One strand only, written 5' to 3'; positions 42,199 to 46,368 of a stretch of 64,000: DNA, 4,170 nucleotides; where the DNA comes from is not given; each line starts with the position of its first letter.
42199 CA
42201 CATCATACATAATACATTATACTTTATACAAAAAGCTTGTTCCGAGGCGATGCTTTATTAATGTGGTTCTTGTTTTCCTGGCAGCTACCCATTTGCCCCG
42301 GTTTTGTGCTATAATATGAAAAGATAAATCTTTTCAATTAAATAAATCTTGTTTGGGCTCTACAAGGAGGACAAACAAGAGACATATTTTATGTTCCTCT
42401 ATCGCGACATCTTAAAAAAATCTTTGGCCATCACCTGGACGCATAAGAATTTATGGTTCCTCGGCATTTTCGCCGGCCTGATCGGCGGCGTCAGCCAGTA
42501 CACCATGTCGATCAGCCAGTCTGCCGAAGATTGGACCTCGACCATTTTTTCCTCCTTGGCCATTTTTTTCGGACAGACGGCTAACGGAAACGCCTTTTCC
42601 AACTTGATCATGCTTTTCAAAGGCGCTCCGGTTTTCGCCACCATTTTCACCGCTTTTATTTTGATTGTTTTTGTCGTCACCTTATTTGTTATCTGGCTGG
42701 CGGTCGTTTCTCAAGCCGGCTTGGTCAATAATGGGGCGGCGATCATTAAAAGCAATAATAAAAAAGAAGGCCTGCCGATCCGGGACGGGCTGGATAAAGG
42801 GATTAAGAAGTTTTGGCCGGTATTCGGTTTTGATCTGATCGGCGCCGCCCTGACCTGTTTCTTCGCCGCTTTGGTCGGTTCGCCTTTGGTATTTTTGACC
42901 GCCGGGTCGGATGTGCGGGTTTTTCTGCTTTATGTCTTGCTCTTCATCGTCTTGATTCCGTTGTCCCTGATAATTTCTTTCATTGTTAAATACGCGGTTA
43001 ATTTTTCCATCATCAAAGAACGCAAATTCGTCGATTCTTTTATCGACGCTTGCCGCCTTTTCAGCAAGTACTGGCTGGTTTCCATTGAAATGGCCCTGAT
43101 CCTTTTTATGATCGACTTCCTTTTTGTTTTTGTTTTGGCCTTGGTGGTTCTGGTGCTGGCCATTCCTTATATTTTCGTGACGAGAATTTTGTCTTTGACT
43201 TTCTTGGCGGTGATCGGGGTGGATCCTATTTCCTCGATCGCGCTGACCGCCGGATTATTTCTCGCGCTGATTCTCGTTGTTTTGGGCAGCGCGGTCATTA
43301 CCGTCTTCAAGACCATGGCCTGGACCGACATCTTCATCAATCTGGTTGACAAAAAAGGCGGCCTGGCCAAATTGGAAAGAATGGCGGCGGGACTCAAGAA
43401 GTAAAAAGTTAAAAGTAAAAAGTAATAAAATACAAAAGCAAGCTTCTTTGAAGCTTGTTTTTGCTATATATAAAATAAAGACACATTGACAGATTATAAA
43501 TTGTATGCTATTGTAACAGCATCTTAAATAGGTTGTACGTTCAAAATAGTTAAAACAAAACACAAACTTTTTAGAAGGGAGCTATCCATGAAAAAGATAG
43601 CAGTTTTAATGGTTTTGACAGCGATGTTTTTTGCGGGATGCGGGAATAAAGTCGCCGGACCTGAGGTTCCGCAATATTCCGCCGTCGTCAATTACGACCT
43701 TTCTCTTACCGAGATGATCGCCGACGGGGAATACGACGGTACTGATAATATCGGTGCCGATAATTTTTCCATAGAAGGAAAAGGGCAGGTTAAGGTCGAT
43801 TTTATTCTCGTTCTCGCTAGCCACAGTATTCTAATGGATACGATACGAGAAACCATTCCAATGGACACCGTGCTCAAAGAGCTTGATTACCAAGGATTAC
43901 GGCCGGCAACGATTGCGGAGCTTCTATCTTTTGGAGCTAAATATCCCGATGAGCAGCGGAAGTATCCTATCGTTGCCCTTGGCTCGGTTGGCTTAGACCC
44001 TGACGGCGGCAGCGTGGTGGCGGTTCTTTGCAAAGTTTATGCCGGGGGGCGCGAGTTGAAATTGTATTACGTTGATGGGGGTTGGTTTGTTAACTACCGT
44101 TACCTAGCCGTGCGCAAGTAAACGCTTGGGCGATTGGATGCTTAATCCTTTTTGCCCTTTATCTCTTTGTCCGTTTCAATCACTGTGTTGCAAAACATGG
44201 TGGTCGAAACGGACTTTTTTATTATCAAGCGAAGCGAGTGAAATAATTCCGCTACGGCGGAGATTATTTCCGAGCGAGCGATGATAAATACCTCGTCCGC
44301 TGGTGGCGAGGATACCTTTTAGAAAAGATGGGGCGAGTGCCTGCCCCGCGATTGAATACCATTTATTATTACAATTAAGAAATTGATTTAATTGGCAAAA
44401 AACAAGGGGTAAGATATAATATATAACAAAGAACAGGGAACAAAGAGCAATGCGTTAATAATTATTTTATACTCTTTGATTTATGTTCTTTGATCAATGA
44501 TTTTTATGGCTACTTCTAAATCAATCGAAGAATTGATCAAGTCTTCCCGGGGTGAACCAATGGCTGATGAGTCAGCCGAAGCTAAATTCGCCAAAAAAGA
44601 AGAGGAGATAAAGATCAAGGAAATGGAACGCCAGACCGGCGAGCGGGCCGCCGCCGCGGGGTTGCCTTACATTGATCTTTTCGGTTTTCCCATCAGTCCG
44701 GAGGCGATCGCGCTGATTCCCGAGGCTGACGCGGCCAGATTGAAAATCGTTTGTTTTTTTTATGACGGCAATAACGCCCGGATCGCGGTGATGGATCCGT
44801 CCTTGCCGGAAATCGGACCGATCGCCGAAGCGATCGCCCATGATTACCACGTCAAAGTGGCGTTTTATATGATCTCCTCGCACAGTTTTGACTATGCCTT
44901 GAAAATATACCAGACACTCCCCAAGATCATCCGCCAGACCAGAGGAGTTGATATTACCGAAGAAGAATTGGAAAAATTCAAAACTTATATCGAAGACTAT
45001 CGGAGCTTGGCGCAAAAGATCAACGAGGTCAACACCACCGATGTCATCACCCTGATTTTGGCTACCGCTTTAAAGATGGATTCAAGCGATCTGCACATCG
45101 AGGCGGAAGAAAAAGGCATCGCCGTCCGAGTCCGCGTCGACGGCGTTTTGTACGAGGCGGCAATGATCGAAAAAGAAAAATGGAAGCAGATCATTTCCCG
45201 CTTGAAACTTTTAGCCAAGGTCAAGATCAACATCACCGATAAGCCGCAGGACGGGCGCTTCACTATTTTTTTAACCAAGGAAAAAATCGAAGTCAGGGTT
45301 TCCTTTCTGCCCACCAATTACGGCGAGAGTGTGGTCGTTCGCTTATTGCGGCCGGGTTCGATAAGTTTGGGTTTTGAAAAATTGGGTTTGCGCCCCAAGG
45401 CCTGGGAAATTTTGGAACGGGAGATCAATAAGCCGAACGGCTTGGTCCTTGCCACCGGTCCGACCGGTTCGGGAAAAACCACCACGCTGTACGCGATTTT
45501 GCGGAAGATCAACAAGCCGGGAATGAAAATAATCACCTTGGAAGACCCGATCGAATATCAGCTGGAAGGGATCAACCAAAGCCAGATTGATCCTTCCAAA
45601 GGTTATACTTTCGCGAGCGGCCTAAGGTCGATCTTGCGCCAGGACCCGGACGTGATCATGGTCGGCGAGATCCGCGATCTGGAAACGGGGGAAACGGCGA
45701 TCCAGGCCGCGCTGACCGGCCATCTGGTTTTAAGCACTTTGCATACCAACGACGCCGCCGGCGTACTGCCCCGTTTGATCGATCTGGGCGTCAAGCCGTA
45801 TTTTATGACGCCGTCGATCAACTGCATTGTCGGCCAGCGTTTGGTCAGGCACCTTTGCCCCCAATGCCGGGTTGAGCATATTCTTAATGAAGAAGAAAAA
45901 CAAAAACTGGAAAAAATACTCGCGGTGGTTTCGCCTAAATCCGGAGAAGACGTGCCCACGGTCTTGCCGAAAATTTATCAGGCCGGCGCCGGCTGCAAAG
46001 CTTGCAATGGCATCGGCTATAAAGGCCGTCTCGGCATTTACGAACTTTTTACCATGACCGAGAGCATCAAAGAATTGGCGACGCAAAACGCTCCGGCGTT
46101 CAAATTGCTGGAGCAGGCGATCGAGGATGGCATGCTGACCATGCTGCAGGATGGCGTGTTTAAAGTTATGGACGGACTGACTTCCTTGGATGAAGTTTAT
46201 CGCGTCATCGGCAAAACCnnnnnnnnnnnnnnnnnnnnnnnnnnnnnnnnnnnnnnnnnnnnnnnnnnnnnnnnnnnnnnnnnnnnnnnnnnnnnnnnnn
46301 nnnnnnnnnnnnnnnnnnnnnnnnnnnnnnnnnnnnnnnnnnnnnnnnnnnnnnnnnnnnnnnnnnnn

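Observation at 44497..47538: Two complete GspE/PilB secretion-ATPase modules fused in a single 1013-aa polypeptide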

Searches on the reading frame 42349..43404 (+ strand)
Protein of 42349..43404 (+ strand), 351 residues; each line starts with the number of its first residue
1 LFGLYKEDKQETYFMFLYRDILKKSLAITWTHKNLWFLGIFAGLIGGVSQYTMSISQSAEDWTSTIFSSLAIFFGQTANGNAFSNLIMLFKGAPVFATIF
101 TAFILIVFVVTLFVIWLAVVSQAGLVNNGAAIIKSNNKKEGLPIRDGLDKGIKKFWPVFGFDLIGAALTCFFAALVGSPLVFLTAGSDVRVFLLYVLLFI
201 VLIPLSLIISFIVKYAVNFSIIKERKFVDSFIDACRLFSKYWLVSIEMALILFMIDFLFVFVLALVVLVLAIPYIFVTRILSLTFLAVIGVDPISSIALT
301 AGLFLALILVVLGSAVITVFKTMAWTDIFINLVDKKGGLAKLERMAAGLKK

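Call 13: search_protein_families(library=pfam, proteins=[window:42349-43404:+], max_evalue=0.001)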
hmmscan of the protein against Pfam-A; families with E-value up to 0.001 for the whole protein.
window:42349-43404:+ (351 aa): 0 families

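Call 73: search_protein_families(library=ncbifam, proteins=[window:42391-43401:+], max_evalue=0.001)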
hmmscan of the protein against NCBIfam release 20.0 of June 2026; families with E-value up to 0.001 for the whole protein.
window:42391-43401:+ (337 aa): 0 families

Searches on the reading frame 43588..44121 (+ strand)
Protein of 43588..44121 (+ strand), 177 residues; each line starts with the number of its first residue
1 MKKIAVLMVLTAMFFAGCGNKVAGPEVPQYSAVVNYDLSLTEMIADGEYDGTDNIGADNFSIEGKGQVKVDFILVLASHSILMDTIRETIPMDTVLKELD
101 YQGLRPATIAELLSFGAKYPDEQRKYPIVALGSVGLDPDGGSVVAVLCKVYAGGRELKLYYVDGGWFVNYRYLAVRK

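Call 13: search_protein_families(library=pfam, proteins=[window:43588-44121:+], max_evalue=0.001)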
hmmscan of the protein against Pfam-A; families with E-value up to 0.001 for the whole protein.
window:43588-44121:+ (177 aa): 0 families

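Call 73: search_protein_families(library=ncbifam, proteins=[window:43588-44118:+], max_evalue=0.001)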
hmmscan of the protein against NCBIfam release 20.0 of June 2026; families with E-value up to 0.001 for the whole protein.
window:43588-44118:+ (177 aa): 0 families

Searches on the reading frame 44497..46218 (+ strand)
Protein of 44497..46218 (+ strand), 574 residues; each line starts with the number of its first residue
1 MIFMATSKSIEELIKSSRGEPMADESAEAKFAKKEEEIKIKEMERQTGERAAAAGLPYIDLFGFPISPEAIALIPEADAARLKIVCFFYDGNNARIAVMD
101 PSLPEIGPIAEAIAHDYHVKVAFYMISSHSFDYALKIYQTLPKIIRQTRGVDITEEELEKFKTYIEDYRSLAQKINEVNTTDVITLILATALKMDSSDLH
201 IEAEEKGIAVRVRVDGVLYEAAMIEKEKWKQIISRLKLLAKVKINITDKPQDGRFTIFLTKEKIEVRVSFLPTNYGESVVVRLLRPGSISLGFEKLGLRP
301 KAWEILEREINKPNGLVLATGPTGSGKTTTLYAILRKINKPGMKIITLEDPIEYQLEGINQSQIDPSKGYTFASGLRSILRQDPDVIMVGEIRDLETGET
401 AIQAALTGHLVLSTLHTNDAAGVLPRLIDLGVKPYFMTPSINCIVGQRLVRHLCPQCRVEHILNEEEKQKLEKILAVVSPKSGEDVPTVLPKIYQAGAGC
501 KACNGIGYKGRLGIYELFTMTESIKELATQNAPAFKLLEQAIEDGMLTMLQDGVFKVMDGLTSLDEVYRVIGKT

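Call 94: search_protein_families(library=ncbifam, proteins=[window:44497-46218:+], max_evalue=1e-50)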
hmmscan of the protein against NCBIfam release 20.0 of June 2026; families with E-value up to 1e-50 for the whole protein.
window:44497-46218:+ (574 aa): 6 families
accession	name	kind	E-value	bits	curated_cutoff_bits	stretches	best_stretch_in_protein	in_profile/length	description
TIGR02533.1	type_II_gspE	equivalog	7e-141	470.2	630.25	1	81-570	11-485/486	type II secretion system ATPase GspE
TIGR02538.1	type_IV_pilB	equivalog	1.2e-140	469.8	675.65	1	51-570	51-561/564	type IV-A pilus assembly ATPase PilB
NF007755.0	PRK10436.1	equivalog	9.3e-120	400.4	617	1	153-573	58-461/465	type II secretion system protein GspE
NF053534.1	T4PilAsmATPsTfpB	equivalog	5.4e-118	394.9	850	1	51-571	73-582/584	type IV pilus assembly ATPase TfpB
NF041000.1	ATPase_ComGA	equivalog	5.3e-74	248.6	300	1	187-451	3-266/267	competence type IV pilus ATPase ComGA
TIGR01420.1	pilT_fam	subfamily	7.2e-56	189.9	319.1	1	185-430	3-242/343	PilT/PilU family type 4a pilus ATPase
